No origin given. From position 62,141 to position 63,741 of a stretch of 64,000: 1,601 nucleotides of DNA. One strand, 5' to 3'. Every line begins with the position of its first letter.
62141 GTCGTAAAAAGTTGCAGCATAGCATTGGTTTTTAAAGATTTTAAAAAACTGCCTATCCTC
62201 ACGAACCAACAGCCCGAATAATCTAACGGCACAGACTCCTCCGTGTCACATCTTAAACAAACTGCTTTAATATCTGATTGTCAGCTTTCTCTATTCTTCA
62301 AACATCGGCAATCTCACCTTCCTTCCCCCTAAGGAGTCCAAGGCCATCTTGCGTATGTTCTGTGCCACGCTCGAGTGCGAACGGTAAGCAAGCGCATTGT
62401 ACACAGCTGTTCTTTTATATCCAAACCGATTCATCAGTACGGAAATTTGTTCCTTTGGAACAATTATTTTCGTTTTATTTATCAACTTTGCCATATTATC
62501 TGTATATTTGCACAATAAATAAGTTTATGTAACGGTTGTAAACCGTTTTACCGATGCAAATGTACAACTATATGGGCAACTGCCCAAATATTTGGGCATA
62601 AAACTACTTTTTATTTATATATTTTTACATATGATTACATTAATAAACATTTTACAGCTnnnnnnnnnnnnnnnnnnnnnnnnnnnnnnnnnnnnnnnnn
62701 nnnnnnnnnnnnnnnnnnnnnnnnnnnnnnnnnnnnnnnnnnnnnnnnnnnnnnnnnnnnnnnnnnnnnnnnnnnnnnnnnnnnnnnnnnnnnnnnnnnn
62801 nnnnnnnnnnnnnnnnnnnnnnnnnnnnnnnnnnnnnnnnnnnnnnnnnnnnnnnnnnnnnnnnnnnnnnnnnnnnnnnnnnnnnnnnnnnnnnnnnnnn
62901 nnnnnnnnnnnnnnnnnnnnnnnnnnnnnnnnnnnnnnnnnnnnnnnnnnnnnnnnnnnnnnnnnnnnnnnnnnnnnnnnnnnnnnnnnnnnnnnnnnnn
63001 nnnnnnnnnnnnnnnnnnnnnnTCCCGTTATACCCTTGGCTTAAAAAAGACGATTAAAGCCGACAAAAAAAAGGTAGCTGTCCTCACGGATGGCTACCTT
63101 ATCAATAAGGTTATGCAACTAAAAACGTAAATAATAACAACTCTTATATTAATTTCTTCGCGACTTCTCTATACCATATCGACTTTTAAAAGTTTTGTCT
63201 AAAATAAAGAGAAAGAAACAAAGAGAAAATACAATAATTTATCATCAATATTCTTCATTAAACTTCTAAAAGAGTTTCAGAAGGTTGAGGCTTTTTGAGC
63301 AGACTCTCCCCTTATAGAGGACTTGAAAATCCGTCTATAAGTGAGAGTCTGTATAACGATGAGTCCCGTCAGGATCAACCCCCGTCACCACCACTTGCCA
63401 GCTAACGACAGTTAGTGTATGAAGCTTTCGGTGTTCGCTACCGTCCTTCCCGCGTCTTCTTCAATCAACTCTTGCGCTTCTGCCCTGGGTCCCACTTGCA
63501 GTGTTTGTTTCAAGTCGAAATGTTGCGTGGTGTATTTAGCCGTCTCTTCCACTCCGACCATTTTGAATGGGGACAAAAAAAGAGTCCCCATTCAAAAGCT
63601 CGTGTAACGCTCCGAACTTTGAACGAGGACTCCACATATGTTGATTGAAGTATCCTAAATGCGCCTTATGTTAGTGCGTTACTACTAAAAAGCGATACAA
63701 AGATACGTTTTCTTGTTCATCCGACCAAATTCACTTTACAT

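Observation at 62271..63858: Perfect 20-bp inverted repeat bracketing the 1.6-kb regulatory hub: nut-like sites or an invertible/mobile cassette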

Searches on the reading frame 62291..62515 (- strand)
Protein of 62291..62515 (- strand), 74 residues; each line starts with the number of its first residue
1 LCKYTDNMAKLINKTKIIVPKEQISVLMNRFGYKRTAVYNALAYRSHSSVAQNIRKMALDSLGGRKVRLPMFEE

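Call 17: search_protein_families(library=pfam, max_evalue=0.01, proteins=[window:62291-62515:-])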
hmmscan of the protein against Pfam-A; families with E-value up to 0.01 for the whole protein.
window:62291-62515:- (74 aa): 0 families

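Call 18: search_protein_families(library=phrogs, max_evalue=0.01, proteins=[window:62291-62515:-])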
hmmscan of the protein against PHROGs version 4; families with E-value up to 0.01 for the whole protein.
window:62291-62515:- (74 aa): 1 family
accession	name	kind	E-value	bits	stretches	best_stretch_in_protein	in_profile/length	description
phrog_16858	-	unknown function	2.2e-11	44.5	1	14-66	3-55/124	-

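Call 38: find_homologous_proteins(query=window:62294-62494:-, max_evalue=0.001)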
Query seq(67 aa) (67 aa): 15 proteins with E <= 0.001 among 15 candidates.
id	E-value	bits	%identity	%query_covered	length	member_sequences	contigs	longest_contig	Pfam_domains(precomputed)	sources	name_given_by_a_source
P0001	2.4e-34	133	97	100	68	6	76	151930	-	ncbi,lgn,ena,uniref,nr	ncbi:hypothetical protein [Prevotella sp.]|uniref:hypothetical protein n=1 Tax=Prevotella sp. TaxID=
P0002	3.1e-34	133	99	100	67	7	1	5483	-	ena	-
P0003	3.5e-33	129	96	100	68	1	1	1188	-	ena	-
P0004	1.8e-31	124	96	100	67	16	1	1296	-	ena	-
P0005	2.1e-31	124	93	100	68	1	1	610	-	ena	-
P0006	2.1e-31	124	93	100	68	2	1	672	-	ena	-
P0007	3.8e-31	123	93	100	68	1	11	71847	-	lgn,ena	-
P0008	4.0e-31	123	93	100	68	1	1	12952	-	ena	-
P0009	4.1e-31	123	93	100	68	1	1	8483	-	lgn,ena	-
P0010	5.7e-31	122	93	100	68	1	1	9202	-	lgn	-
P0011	1.5e-30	121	91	100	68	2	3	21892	-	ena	-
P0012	4.8e-27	110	82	100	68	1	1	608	-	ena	-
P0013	2.7e-16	76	64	99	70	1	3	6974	-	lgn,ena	-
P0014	1.5e-14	71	60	100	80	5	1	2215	-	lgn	-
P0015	5.6e-14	69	59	99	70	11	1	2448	-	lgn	-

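Call 39: find_encoding_contigs(protein=P0013, flank=6000, max_places=4)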
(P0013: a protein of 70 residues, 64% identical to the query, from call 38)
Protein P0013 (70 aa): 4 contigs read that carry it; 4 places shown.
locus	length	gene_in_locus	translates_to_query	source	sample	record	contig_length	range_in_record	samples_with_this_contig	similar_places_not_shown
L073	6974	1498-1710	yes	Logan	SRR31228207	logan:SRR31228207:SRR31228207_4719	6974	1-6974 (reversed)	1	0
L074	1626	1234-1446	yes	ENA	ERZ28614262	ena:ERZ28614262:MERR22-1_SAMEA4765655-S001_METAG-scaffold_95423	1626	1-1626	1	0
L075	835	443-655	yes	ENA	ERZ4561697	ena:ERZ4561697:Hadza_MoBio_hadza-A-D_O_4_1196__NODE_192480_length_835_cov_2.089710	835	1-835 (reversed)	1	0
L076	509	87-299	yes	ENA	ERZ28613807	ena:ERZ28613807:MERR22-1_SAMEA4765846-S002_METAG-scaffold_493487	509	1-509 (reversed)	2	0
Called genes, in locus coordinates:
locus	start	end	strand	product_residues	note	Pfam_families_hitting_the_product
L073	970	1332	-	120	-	PF01381:HTH_3, PF12844:HTH_19 (weak), PF13560:HTH_31 (weak)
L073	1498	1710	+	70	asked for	-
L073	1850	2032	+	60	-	-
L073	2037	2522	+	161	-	PF05766:NinG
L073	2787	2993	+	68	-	-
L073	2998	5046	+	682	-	PF02463:SMC_N (weak), PF13175:AAA_15, PF13476:AAA_23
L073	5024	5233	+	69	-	-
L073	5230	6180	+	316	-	PF03837:RecT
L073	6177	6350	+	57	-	-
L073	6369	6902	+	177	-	-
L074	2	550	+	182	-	?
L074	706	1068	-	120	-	PF01381:HTH_3, PF12844:HTH_19 (weak), PF13560:HTH_31 (weak)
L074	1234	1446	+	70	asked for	-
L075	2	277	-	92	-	?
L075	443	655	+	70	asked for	-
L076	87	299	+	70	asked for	-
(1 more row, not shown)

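Call 40: find_encoding_contigs(protein=P0015, flank=6000, max_places=4)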
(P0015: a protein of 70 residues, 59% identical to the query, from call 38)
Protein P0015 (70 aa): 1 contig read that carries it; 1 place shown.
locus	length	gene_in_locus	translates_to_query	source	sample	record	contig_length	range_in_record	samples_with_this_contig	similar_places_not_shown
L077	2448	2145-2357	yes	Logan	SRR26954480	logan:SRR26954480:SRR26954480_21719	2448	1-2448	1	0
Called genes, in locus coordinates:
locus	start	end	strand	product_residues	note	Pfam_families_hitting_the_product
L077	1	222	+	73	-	?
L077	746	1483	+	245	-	PF00075:RNase_H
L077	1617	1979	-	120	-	PF01381:HTH_3, PF12844:HTH_19 (weak), PF13560:HTH_31 (weak)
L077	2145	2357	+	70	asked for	-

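Call 41: find_encoding_contigs(protein=P0014, flank=6000, max_places=4)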
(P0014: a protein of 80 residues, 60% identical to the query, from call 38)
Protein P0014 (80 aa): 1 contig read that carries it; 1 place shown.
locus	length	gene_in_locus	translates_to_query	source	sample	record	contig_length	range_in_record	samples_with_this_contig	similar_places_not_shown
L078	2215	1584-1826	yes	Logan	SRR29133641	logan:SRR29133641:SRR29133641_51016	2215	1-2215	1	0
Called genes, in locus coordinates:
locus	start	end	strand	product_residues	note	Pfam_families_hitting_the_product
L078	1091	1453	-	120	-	PF01381:HTH_3 (weak), PF12844:HTH_19 (weak)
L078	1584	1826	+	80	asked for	-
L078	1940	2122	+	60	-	-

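Call 70: search_protein_families(library=pfam, max_evalue=1, proteins=[window:62294-62494:-])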
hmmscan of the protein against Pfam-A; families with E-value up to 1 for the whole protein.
seq(67 aa): 1 family
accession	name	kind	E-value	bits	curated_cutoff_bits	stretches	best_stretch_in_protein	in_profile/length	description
PF08587.17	UBA_2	-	0.18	12.3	23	1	17-41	6-30/45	Ubiquitin associated domain (UBA)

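Call 73: find_encoding_contigs(protein=P0001, flank=5000, max_places=8)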
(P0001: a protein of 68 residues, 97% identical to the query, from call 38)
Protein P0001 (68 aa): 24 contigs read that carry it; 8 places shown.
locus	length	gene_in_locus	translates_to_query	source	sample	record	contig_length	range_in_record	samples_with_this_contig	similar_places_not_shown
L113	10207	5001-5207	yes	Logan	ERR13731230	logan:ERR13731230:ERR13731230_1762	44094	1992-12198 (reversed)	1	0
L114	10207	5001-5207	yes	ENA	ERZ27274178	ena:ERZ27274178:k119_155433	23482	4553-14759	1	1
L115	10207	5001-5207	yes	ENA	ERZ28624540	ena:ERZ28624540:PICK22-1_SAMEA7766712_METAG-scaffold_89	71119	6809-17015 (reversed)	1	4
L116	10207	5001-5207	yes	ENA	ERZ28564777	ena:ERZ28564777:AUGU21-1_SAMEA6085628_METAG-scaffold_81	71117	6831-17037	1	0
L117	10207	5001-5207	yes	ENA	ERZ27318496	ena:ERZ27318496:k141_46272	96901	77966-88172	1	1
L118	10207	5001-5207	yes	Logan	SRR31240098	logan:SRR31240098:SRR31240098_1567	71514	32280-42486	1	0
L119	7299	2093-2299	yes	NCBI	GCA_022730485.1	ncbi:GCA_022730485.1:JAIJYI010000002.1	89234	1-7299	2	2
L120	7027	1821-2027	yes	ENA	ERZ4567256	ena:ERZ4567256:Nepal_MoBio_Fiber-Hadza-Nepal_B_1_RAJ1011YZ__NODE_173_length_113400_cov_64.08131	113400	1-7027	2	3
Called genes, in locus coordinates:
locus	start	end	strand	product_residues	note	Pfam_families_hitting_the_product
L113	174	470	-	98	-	-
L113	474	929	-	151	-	-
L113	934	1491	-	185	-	PF00182:Glyco_hydro_19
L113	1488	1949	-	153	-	-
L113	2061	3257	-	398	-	PF17293:Arm-DNA-bind_5, PF13102:Phage_int_SAM_5, PF00589:Phage_integrase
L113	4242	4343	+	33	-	-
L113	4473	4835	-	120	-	PF01381:HTH_3 (weak), PF13560:HTH_31 (weak)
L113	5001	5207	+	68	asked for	-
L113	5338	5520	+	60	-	-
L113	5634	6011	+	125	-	PF05766:NinG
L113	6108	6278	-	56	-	-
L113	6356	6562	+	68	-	-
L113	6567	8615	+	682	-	PF02463:SMC_N (weak), PF13476:AAA_23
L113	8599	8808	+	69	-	-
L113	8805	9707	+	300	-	PF03837:RecT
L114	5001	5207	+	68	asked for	-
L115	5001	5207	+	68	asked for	-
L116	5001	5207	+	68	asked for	-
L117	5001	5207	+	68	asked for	-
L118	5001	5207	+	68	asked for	-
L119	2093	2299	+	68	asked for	-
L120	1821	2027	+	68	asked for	-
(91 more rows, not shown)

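Call 87: predict_structure(alignment_id=A2)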
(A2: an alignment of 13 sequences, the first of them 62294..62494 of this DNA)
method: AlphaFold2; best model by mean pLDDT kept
length: 67 residues; sequences in the alignment: 13
mean_pLDDT: 92.7   pTM: 0.74
mean pLDDT of the five models: 92.7, 92.7, 91.9, 90.7, 90.1
residues with pLDDT >= 90: 54; 70-90: 12; 50-70: 1; < 50: 0
segments of 3 or more residues with pLDDT < 50: none
pLDDT, mean of each block of 10 residues (from residue 1): 88 95 95 95 96 95 82
secondary structure, 60 per line:
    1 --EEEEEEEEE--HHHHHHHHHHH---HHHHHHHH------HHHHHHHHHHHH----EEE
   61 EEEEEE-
elements in order: E3-11 H14-24 H28-35 H42-53 E58-66

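Call 89: fold_search(model_id=the predicted structure, library=pdb)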
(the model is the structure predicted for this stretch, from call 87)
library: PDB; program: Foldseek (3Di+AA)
matches with E <= 10: 99; with E <= 0.001: 0
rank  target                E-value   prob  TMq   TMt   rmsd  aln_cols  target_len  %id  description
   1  6q9n_A                1.3e+00  0.21  0.41  0.07   6.5        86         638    7  Crystal structure of PBP2a from MRSA in complex with piperacillin and quinazolinone (released 2019-11-27)
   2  3dfe_B                1.5e+00  0.18  0.40  0.35   6.7        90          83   12  Crystal structure of a Putative Pii-Like Signaling Protein (YP_323533.1) from ANABAENA VARIABILIS ATCC 29413 at 2.35 A (released 2008-08-05)
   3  3dfe_F                1.5e+00  0.12  0.38  0.33   6.3        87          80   11  Crystal structure of a Putative Pii-Like Signaling Protein (YP_323533.1) from ANABAENA VARIABILIS ATCC 29413 at 2.35 A (released 2008-08-05)
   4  9kj9                  1.6e+00  0.66  0.50  0.41   1.8        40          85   18  Anti-CRISPR protein AcrVIA6 (released 2025-07-02)
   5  2ltu_MODEL_1_A        1.7e+00  0.41  0.47  0.50   2.5        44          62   16  Solution Structure of autoinhibitory domain of human AMP-activated protein kinase catalytic subunit (released 2013-06-12)
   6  7o49_D                1.7e+00  0.08  0.29  0.07   9.4        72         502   15  Crystal structure of Penicillin-Binding Protein 1 (PBP1) from Staphylococcus aureus (released 2021-11-03)
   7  8i0j_A                1.7e+00  0.05  0.27  0.05  16.3        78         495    6  JB13GH39P28 mutant-D41G (released 2024-04-24)
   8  7z42_F                2.0e+00  0.10  0.33  0.04  11.9        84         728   14  Influenza B polymerase with Pol II pSer5 CTD peptide mimic bound in site 2B (released 2022-05-18)
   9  8zor_D                2.2e+00  0.13  0.40  0.32   8.9        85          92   14  Cryo-EM structure of bicarbonate transporter SbtA in complex with PII-like signaling protein SbtB (T-loop truncation)  (released 2025-12-03)
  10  6n4a_A                2.2e+00  0.08  0.37  0.31  10.2        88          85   11  PII-like SbtB from Cyanobium sp PCC 7001 (apo) (released 2019-09-18)
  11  3zfz_B                2.3e+00  0.11  0.36  0.07   6.9        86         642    8  Crystal structure of ceftaroline acyl-PBP2a from MRSA with non- covalently bound ceftaroline and muramic acid at allos (released 2013-10-09)
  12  7r31_C                2.3e+00  0.08  0.36  0.26  12.0        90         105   14  Carbon regulatory PII-like protein SbtB from Synechocystis sp. 6803, C105A+C110A variant, in complex with ATP (co-crys (released 2023-02-15)
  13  3dfe_E                2.5e+00  0.11  0.36  0.32   5.9        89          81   11  Crystal structure of a Putative Pii-Like Signaling Protein (YP_323533.1) from ANABAENA VARIABILIS ATCC 29413 at 2.35 A (released 2008-08-05)
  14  3dfe_A                2.5e+00  0.08  0.37  0.32   7.5        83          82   16  Crystal structure of a Putative Pii-Like Signaling Protein (YP_323533.1) from ANABAENA VARIABILIS ATCC 29413 at 2.35 A (released 2008-08-05)
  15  6qcs_C                2.5e+00  0.07  0.29  0.04  12.0        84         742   14  Influenza B polymerase pre-initiation complex (released 2019-06-05)
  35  2ivy                  4.7e+00  0.04  0.30  0.25   8.1        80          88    8  Crystal structure of hypothetical protein sso1404 from Sulfolobus solfataricus P2 (released 2006-06-28)
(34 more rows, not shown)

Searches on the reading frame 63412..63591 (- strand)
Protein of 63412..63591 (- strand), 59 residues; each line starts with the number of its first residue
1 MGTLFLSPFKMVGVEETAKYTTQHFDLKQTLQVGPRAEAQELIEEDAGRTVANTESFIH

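Call 70: search_protein_families(library=pfam, max_evalue=1, proteins=[window:63412-63591:-])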
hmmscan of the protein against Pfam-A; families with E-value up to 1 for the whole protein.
window:63412-63591:- (59 aa): 0 families

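Call 71: search_protein_families(library=phrogs, max_evalue=0.1, proteins=[window:63412-63591:-])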
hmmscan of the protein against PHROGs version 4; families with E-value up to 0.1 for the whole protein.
window:63412-63591:- (59 aa): 0 families
